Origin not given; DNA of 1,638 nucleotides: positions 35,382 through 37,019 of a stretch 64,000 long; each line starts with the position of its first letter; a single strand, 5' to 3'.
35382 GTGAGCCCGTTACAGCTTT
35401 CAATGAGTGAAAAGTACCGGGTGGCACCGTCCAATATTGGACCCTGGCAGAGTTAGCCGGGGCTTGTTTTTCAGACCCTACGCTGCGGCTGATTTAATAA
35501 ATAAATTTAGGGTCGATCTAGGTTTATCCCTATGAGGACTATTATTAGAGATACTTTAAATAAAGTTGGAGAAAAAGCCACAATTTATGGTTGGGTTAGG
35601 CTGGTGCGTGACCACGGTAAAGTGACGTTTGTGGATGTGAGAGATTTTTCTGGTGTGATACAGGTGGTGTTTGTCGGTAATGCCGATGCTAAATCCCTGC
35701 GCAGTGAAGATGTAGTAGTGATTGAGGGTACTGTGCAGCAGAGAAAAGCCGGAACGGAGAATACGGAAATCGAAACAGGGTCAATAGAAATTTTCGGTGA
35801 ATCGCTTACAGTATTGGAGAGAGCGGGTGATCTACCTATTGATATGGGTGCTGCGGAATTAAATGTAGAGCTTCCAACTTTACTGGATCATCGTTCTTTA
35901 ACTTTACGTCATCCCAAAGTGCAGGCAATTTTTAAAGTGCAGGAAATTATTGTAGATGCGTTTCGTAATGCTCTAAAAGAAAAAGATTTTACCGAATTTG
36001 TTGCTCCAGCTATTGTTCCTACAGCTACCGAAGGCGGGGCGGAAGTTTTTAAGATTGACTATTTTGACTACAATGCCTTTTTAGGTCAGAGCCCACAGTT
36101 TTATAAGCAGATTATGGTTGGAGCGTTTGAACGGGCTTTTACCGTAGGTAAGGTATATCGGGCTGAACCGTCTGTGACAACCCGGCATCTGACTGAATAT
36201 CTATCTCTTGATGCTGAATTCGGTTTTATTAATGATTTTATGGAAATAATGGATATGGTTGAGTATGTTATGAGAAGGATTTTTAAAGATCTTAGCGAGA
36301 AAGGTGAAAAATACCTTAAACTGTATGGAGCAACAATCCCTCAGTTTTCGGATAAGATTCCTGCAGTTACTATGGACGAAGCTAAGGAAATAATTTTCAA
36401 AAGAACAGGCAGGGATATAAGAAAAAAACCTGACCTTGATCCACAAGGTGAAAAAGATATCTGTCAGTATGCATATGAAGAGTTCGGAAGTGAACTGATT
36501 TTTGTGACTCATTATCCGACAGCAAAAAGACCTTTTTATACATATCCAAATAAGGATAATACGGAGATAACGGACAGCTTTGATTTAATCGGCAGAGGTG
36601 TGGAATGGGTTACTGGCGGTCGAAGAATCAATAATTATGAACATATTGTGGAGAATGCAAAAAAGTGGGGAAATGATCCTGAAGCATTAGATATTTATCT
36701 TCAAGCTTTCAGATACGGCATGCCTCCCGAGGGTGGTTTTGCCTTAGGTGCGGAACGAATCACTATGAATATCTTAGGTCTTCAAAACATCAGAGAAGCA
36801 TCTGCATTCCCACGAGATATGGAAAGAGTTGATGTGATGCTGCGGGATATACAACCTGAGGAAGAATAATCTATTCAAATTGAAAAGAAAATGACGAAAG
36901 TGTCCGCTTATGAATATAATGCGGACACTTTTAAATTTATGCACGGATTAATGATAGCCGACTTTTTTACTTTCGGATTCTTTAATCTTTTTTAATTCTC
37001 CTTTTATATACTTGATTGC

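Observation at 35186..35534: Structured 346-nt aspS leader: T-box-like elements plus a perfect 26-bp palindrome whose half-site recurs at the start codon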

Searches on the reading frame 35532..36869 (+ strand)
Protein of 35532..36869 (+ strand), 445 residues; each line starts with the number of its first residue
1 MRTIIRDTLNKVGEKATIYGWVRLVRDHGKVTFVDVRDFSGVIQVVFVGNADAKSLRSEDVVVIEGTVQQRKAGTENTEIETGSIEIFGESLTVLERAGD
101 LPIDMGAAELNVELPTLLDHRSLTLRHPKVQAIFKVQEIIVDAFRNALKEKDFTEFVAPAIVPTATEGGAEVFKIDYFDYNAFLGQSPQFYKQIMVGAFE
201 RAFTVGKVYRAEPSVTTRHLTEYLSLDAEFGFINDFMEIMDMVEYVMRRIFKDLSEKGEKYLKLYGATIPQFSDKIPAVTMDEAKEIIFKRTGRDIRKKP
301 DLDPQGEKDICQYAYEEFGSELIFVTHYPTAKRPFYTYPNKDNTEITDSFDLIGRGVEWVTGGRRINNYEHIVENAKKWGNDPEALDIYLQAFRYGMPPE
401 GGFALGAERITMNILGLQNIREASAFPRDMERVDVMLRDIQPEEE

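Call 5: search_protein_families(library=pfam, proteins=[window:35532-36869:+])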
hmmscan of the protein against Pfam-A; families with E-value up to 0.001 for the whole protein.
window:35532-36869:+ (445 aa): 2 families
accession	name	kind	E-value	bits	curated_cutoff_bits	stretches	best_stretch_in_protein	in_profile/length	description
PF00152.25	tRNA-synt_2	-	2.2e-75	254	25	1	116-429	4-307/308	tRNA synthetases class II (D, K and N)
PF01336.31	tRNA_anti-codon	-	4.1e-15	55.9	27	1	17-94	2-74/75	OB-fold nucleic acid binding domain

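Call 7: find_homologous_proteins(query=window:35532-36869:+, max_evalue=1e-30)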
Query window:35532-36869:+ (445 aa): 7983 proteins with E <= 1e-30 among 8000 candidates; the best 120 are listed.
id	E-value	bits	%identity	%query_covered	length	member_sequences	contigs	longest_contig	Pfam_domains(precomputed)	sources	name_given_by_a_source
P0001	2.6e-297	1004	100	100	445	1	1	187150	PF01336.32,PF00152.26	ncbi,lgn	-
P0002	1.4e-232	790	77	99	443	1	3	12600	PF01336.32,PF00152.26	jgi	jgi:nondiscriminating aspartyl-tRNA synthetase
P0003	7.0e-225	765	74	98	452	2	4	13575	PF01336.32,PF00152.26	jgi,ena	-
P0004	1.7e-220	750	74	99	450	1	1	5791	PF01336.32,PF00152.26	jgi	jgi:nondiscriminating aspartyl-tRNA synthetase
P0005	1.2e-216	738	74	98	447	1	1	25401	PF01336.32,PF00152.26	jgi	jgi:nondiscriminating aspartyl-tRNA synthetase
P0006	4.3e-216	736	73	98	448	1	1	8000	PF01336.32,PF00152.26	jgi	jgi:nondiscriminating aspartyl-tRNA synthetase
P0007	6.9e-215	732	72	98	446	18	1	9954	PF01336.32,PF00152.26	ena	-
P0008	3.4e-210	717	70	98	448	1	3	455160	PF01336.32,PF00152.26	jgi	jgi:nondiscriminating aspartyl-tRNA synthetase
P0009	4.6e-209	713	70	99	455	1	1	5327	PF01336.32,PF00152.26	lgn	-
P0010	3.8e-206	703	70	98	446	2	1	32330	PF01336.32,PF00152.26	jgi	jgi:nondiscriminating aspartyl-tRNA synthetase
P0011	3.7e-190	651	63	100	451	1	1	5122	PF01336.32,PF00152.26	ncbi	-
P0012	2.0e-186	638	62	100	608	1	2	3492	PF01336.32,PF04073.21,PF00152.26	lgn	-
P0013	2.4e-185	635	61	100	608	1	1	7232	PF01336.32,PF04073.21,PF00152.26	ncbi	-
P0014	1.2e-184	632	61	99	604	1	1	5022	PF01336.32,PF04073.21,PF00152.26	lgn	-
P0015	1.2e-184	632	63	99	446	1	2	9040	PF01336.32,PF00152.26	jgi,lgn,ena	-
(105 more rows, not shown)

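Call 10: find_related_loci(query=window:35532-36869:+, collection=genome_contigs, flank=3000)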
Query window:35532-36869:+ (445 aa) in genome_contigs; peptide patterns used: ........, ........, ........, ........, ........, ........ (x = any residue, [..] = any of these).
92 stretches matched a pattern; 68 encode a relative of the query (tblastn E <= 1e-3); 68 distinct loci.
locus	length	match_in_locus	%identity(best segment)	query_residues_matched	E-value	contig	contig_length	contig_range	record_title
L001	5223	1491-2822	78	2-445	0e+0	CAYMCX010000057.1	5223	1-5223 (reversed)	MAG TPA_asm: uncultured Candidatus Saccharibacteria bacterium isolate SRP050083_co7_140 genome assembly, contig: NODE_19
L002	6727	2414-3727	58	2-441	4e-177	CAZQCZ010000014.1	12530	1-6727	MAG TPA_asm: uncultured Candidatus Saccharibacteria bacterium isolate SRP098346_co1_87 genome assembly, contig: NODE_602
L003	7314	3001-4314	56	2-441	5e-174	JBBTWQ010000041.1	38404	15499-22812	MAG: Patescibacteria group bacterium isolate H41-bin014_1 H41_bin014_1_000000000041, whole genome shotgun sequence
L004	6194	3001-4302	57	2-437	8e-174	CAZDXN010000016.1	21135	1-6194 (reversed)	MAG TPA_asm: uncultured Pseudomonadales bacterium isolate binchicken_co38_1253 genome assembly, contig: NODE_5257_length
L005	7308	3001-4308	57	5-441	3e-172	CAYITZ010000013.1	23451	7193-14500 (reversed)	MAG TPA_asm: uncultured Gammaproteobacteria bacterium isolate ERP119705_co4_438 genome assembly, contig: NODE_1842_lengt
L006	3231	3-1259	57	17-437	4e-178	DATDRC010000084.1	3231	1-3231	MAG TPA_asm: Patescibacteria group bacterium isolate SMAG_U7967 k141_659466, whole genome shotgun sequence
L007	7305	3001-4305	54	2-437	1e-168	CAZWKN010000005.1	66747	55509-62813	MAG TPA_asm: uncultured Gammaproteobacteria bacterium isolate SRP192515_co1_359 genome assembly, contig: NODE_265_length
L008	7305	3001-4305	55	2-437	1e-168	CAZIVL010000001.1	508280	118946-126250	MAG TPA_asm: uncultured Gammaproteobacteria bacterium isolate SRP342105_co1_60 genome assembly, contig: NODE_6_length_50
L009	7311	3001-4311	54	1-439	7e-168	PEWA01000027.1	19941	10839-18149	MAG: Candidatus Shapirobacteria bacterium CG06_land_8_20_14_3_00_40_12 CG06_land_8_20_14_3.00_150_scaffold_868_c, whole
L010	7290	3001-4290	56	2-434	1e-167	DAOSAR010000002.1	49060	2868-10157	MAG TPA_asm: Candidatus Pacearchaeota archaeon isolate AMR_MDS_1904 NODE_540_length_49060_cov_38.650158, whole genome sh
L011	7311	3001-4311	54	1-439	4e-166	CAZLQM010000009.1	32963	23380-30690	MAG TPA_asm: uncultured Gammaproteobacteria bacterium isolate SRP107338_co1_111 genome assembly, contig: NODE_940_length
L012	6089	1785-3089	54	1-437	1e-165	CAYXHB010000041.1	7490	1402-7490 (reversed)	MAG TPA_asm: uncultured Gammaproteobacteria bacterium isolate SRP344714_co2_163 genome assembly, contig: NODE_26026_leng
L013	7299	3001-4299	54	2-437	4e-165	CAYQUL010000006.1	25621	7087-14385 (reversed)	MAG TPA_asm: uncultured Gammaproteobacteria bacterium isolate SRP342105_co1_495 genome assembly, contig: NODE_2516_lengt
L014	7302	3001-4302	54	2-437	9e-165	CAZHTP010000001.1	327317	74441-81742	MAG TPA_asm: uncultured Gammaproteobacteria bacterium isolate SRP192515_co2_50 genome assembly, contig: NODE_8_length_32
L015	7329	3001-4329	54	2-438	7e-165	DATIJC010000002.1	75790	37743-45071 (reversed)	MAG TPA_asm: Patescibacteria group bacterium isolate SMAG_U15681 k141_418741, whole genome shotgun sequence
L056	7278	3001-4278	43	2-434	3e-113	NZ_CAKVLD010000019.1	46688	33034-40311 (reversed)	MAG: uncultured Clostridium sp. isolate REFINED_METABAT215_TOP10_CONTIGS_1500_ASSEMBLY_K77_MERGED__Nepal_MoBio_Fiber-Had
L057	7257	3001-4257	44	11-434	3e-113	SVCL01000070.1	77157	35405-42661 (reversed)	MAG: Clostridium sp. isolate SIG253 k141_249642, whole genome shotgun sequence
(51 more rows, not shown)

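Call 16: find_encoding_contigs(protein=P0002, flank=3000, max_places=3)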
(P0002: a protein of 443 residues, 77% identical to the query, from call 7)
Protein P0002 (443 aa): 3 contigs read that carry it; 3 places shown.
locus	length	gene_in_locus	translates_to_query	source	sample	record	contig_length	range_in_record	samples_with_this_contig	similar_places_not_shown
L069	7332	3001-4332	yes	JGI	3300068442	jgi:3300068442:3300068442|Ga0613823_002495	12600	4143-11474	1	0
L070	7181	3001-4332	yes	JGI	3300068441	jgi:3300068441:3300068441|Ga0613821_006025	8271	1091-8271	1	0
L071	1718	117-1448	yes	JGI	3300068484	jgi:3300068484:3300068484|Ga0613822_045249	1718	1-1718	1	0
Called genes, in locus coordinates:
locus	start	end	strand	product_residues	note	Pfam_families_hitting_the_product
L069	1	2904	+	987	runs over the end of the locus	PF04932:Wzy_C, PF02366:PMT, PF13231:PMT_2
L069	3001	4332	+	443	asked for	PF01336:tRNA_anti-codon, PF00152:tRNA-synt_2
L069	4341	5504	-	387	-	PF01943:Polysacc_synt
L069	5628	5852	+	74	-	-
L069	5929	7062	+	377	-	PF00534:Glycos_transf_1, PF13692:Glyco_trans_1_4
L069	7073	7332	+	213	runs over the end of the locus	PF02397:Bac_transf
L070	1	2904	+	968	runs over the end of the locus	PF04932:Wzy_C, PF02366:PMT, PF13231:PMT_2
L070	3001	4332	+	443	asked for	PF01336:tRNA_anti-codon, PF00152:tRNA-synt_2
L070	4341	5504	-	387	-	PF01943:Polysacc_synt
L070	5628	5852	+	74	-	-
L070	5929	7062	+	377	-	PF00534:Glycos_transf_1, PF13692:Glyco_trans_1_4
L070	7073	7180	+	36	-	?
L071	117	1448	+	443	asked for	PF01336:tRNA_anti-codon, PF00152:tRNA-synt_2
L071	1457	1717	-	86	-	?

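Call 17: find_encoding_contigs(protein=P0003, flank=3000, max_places=3)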
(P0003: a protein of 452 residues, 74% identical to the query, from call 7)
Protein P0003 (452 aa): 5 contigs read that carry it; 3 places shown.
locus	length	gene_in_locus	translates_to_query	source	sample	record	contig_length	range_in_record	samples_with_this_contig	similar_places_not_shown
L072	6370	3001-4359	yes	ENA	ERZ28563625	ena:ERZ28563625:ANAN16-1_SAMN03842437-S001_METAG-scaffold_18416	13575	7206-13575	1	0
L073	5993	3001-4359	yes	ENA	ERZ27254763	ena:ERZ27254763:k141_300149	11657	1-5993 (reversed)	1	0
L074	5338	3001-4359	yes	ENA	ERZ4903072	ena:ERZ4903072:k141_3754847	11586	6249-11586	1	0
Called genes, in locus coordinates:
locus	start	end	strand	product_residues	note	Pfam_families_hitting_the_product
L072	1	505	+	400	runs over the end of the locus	PF28597:T2SSF_N, PF00482:T2SSF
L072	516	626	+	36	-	-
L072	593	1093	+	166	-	PF07963:N_methyl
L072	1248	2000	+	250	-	-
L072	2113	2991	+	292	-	PF06750:A24_N_bact, PF01478:Peptidase_A24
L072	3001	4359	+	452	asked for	PF01336:tRNA_anti-codon, PF00152:tRNA-synt_2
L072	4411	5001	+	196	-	-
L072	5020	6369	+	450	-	?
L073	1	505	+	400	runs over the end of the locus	PF28597:T2SSF_N, PF00482:T2SSF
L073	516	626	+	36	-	-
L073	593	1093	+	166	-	PF07963:N_methyl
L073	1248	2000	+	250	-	-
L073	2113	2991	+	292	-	PF06750:A24_N_bact, PF01478:Peptidase_A24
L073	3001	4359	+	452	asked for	PF01336:tRNA_anti-codon, PF00152:tRNA-synt_2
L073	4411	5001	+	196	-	-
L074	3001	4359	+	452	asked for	PF01336:tRNA_anti-codon, PF00152:tRNA-synt_2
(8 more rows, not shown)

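Call 19: find_encoding_contigs(protein=P0001, flank=1000, max_places=3)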
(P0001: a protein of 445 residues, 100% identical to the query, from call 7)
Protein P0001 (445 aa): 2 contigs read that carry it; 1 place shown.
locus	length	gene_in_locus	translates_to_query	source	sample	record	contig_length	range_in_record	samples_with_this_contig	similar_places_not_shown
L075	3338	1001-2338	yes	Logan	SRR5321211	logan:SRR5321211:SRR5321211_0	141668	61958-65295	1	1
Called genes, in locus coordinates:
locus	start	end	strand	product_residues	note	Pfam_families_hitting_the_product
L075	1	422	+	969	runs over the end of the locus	PF04932:Wzy_C, PF02366:PMT, PF13231:PMT_2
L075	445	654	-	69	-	PF04070:DUF378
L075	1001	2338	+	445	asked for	PF01336:tRNA_anti-codon, PF00152:tRNA-synt_2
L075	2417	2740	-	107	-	-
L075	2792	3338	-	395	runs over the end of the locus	PF01943:Polysacc_synt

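Call 23: find_encoding_contigs(protein=P0004, flank=2000, max_places=1)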
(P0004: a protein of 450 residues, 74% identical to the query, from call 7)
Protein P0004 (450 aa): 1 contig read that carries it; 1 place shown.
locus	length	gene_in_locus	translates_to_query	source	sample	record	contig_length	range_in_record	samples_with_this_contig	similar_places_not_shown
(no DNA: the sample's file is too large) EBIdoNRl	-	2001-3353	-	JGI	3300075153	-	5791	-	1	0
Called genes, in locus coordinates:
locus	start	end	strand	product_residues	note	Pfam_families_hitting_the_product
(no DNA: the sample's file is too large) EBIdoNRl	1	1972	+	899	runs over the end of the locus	PF04932:Wzy_C, PF02366:PMT, PF13231:PMT_2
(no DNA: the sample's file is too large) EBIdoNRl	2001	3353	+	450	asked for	PF01336:tRNA_anti-codon, PF00152:tRNA-synt_2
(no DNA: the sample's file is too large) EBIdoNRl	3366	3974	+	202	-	-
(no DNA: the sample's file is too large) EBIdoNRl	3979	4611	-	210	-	?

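Call 24: find_encoding_contigs(protein=P0005, flank=2000, max_places=1)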
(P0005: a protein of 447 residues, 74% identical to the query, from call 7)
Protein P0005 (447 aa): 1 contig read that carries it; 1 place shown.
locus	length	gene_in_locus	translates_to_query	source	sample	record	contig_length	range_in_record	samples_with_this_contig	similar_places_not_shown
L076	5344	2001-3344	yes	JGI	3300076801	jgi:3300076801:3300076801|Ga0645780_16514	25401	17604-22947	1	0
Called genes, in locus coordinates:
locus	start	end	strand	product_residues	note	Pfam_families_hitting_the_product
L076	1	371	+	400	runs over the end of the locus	PF28597:T2SSF_N, PF00482:T2SSF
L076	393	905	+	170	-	PF07963:N_methyl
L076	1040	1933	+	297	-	PF06750:A24_N_bact, PF01478:Peptidase_A24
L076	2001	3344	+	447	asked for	PF01336:tRNA_anti-codon, PF00152:tRNA-synt_2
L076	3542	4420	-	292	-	-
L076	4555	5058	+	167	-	-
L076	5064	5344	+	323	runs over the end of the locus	-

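Call 25: find_encoding_contigs(protein=P0006, flank=2000, max_places=1)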
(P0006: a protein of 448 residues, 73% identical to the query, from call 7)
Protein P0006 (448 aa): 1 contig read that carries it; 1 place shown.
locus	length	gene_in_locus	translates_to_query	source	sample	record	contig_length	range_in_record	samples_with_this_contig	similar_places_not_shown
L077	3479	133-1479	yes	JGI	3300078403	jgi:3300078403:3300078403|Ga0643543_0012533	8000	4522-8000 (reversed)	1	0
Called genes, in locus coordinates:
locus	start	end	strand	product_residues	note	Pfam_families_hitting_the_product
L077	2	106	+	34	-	?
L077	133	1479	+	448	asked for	PF01336:tRNA_anti-codon, PF00152:tRNA-synt_2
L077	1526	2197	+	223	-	-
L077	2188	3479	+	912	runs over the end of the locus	PF16841:CBM60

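Call 26: find_encoding_contigs(protein=P0007, flank=2000, max_places=1)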
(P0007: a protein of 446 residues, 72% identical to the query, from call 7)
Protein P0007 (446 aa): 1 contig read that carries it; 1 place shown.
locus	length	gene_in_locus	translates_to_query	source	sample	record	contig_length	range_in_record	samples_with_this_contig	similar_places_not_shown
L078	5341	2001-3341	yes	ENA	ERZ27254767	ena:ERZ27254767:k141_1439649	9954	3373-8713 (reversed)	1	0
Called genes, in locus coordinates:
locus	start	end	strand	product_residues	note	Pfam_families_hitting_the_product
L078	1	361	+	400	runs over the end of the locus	PF28597:T2SSF_N, PF00482:T2SSF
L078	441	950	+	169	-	PF07963:N_methyl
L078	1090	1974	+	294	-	PF06750:A24_N_bact, PF01478:Peptidase_A24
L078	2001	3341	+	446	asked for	PF01336:tRNA_anti-codon, PF00152:tRNA-synt_2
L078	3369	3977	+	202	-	-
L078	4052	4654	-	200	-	-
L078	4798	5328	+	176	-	-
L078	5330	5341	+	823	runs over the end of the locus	-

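Call 73: list_cluster_members(proteins=[P0001, P0002])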
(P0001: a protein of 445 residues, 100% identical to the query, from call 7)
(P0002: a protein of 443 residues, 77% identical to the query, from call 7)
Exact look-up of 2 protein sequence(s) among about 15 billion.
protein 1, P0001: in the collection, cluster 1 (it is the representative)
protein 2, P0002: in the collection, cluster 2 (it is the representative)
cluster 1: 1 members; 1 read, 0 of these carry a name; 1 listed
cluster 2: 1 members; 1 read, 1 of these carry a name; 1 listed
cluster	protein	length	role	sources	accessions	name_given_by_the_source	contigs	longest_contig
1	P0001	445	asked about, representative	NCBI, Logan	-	-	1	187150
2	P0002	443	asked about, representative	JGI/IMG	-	nondiscriminating aspartyl-tRNA synthetase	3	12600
